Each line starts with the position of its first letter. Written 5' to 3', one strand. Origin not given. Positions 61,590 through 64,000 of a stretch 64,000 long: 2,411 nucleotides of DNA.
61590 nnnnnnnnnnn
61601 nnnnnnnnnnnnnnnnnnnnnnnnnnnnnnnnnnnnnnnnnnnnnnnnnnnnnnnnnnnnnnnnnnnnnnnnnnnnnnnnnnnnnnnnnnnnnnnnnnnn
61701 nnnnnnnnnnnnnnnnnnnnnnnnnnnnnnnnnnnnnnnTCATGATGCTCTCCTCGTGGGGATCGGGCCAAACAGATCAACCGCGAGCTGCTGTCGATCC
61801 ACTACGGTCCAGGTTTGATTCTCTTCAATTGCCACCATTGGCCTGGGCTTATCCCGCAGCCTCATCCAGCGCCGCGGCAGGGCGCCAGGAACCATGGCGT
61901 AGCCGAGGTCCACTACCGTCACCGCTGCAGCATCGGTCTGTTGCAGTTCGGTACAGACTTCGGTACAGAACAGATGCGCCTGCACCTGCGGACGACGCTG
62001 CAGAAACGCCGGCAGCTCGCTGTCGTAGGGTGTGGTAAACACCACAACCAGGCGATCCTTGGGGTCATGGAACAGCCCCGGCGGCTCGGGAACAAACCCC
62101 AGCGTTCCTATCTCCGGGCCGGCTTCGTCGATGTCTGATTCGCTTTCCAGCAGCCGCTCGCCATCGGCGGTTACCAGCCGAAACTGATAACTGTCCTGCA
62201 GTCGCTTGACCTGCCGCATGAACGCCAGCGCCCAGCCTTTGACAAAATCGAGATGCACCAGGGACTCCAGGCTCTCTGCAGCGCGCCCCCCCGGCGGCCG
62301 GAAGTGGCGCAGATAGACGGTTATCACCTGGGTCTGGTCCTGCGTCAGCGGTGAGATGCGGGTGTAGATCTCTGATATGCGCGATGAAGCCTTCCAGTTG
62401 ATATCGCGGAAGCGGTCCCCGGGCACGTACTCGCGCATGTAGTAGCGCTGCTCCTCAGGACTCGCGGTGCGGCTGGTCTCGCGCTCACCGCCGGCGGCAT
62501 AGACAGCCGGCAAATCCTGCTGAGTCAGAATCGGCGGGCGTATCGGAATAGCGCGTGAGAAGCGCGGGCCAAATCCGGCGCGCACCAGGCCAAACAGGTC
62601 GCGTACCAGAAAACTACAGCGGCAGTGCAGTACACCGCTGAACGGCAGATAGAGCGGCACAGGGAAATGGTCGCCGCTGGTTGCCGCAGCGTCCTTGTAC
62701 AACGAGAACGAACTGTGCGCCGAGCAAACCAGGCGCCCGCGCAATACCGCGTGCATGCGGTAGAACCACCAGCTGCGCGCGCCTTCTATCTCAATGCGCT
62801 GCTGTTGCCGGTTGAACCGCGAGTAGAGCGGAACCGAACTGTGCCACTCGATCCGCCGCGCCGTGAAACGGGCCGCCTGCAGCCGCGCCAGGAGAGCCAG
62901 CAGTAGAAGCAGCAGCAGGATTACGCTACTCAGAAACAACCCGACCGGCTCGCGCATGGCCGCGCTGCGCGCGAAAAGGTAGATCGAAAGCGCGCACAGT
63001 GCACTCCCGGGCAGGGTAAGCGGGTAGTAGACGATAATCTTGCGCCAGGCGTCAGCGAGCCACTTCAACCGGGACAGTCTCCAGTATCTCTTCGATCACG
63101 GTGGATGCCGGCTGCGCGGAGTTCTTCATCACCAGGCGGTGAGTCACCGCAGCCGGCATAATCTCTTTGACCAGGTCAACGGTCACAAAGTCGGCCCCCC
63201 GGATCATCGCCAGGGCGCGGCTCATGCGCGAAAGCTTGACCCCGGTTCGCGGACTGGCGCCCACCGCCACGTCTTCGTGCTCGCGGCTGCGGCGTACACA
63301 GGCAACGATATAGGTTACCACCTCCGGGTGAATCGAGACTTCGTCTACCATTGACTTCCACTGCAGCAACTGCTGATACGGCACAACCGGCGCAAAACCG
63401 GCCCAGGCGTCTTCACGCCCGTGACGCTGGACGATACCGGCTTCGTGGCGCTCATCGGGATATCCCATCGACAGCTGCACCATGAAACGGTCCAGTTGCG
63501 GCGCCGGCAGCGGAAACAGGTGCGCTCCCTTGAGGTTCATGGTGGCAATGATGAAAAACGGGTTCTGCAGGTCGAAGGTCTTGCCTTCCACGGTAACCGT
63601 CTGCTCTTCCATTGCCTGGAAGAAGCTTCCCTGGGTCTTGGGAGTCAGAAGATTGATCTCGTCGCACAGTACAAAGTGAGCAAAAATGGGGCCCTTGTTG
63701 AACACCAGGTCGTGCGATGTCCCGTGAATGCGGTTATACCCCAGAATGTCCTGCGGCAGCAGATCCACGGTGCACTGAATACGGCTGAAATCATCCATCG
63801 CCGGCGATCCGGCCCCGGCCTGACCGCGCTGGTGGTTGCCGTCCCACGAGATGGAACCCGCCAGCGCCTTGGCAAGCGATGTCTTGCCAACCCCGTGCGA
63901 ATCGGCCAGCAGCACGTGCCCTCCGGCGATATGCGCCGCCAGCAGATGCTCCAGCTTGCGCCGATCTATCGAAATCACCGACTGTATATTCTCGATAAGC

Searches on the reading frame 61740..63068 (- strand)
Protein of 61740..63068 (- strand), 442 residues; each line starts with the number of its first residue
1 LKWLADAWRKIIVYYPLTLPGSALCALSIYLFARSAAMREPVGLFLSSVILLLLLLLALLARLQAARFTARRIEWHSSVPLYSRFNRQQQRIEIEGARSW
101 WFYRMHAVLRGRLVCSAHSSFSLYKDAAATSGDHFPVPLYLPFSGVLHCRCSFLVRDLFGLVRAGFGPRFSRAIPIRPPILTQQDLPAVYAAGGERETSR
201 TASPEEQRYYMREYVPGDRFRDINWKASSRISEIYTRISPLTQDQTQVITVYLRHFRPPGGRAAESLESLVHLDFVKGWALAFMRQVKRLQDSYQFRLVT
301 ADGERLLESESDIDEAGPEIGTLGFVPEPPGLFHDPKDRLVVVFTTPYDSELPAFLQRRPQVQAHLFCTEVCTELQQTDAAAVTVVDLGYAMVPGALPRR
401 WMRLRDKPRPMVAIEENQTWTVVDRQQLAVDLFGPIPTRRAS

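Call 100: search_protein_families(library=pfam, proteins=[window:61740-63068:-], max_evalue=0.0001)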
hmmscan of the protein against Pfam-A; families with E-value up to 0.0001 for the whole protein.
window:61740-63068:- (442 aa): 1 family
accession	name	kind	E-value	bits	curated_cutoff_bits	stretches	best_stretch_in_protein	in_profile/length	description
PF01882.25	DUF58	-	8e-05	22.4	23.4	0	211-248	2-39/216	Protein of unknown function DUF58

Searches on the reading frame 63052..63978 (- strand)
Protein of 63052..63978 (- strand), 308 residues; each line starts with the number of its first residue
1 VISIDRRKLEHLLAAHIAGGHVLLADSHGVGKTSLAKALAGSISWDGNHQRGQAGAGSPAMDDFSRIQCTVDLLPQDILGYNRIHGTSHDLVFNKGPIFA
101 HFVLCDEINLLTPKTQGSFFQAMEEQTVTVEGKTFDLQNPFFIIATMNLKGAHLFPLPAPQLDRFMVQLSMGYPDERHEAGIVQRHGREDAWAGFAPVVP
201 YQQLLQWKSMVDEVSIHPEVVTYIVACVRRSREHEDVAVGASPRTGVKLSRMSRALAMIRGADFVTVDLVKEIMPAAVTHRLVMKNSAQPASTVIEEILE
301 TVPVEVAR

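Call 100: search_protein_families(library=pfam, proteins=[window:63052-63978:-], max_evalue=0.0001)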
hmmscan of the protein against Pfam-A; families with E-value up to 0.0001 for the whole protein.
window:63052-63978:- (308 aa): 3 families
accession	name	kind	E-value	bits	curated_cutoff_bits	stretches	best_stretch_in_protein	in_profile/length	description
PF07726.17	AAA_3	-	7.1e-39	133.1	27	1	21-167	1-131/131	ATPase family associated with various cellular activities (AAA)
PF17863.7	AAA_lid_2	-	2.9e-14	53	22.7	1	230-298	2-70/74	AAA lid domain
PF07728.20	AAA_5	-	1.7e-06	28.5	22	1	21-165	1-139/139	AAA domain (dynein-related subfamily)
